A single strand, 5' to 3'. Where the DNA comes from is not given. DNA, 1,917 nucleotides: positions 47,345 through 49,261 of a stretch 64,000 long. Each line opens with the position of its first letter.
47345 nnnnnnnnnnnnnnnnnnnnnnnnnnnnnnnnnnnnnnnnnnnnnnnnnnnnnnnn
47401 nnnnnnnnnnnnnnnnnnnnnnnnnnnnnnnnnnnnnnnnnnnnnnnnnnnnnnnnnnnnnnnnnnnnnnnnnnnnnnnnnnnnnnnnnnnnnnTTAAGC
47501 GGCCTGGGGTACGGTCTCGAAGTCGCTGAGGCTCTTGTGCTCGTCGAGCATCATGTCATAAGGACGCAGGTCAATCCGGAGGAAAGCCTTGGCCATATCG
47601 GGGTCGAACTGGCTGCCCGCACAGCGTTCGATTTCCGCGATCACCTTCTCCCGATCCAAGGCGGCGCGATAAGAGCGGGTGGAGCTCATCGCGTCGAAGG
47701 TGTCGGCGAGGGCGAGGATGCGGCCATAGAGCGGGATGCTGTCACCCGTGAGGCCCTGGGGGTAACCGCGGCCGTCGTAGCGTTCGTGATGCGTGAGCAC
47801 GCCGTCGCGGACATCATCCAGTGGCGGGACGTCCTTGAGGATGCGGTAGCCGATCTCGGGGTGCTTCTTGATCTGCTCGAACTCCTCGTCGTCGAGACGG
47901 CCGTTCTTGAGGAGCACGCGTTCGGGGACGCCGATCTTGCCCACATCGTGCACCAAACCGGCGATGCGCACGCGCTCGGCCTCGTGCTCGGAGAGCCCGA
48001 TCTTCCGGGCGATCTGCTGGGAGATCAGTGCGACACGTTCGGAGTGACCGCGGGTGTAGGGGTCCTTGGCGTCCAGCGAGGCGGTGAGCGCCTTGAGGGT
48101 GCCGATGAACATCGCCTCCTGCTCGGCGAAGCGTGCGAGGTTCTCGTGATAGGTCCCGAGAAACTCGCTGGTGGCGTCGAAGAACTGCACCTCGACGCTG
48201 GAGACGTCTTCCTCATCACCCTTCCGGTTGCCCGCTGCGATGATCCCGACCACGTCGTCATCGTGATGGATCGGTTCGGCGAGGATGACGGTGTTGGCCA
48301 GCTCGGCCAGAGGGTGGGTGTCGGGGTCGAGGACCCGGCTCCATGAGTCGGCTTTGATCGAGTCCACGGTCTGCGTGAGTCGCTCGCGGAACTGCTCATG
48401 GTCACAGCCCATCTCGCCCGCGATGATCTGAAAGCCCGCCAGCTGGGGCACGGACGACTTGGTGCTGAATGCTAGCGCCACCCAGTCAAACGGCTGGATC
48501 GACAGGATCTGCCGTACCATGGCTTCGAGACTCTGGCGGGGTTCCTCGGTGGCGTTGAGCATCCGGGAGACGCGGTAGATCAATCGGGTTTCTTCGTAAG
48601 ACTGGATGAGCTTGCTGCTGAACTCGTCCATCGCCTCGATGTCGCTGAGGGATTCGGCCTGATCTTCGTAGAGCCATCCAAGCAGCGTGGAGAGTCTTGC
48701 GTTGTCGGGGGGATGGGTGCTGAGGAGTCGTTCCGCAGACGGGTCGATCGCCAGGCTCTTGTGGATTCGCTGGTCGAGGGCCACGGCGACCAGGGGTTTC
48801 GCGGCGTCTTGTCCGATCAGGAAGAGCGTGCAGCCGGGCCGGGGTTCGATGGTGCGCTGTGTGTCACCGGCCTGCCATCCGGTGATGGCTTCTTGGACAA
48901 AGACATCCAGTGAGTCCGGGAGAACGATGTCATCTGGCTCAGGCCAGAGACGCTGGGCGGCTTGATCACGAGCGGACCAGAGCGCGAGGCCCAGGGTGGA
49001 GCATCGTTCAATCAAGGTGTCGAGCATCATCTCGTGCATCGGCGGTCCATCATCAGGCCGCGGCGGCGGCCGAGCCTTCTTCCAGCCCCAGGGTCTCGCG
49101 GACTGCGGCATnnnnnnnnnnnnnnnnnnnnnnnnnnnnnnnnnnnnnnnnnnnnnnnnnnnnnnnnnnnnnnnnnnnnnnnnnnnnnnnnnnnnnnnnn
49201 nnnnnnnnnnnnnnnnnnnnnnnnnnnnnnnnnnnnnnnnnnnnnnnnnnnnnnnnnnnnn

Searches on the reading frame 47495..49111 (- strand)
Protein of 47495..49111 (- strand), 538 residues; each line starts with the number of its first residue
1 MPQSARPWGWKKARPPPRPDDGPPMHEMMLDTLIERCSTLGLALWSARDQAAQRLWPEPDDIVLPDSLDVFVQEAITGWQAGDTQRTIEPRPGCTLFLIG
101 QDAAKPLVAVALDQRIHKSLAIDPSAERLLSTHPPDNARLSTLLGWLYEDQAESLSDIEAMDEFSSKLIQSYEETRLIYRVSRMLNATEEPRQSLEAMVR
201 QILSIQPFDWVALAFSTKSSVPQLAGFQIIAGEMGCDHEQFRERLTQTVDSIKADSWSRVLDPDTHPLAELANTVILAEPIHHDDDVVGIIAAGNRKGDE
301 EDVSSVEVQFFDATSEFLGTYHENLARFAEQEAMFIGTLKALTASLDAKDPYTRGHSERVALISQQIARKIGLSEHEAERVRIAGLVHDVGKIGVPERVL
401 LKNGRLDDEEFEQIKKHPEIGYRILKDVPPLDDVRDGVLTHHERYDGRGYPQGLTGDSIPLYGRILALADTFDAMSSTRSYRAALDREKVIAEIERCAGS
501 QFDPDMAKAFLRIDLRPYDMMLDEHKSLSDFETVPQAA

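Call 11: search_protein_families(library=pfam, proteins=[window:47495-49111:-], max_evalue=0.001)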
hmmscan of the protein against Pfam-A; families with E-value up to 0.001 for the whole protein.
window:47495-49111:- (538 aa): 3 families
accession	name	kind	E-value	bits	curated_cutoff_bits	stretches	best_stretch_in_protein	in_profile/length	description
PF13487.12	HD_5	-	2.1e-39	135.4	27.2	1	345-505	6-169/170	HD domain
PF01966.28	HD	-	2.1e-23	83.3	22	1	355-475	3-116/116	HD domain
PF08668.18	HDOD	-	1.8e-05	24.8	22.9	1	355-394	97-134/196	HDOD domain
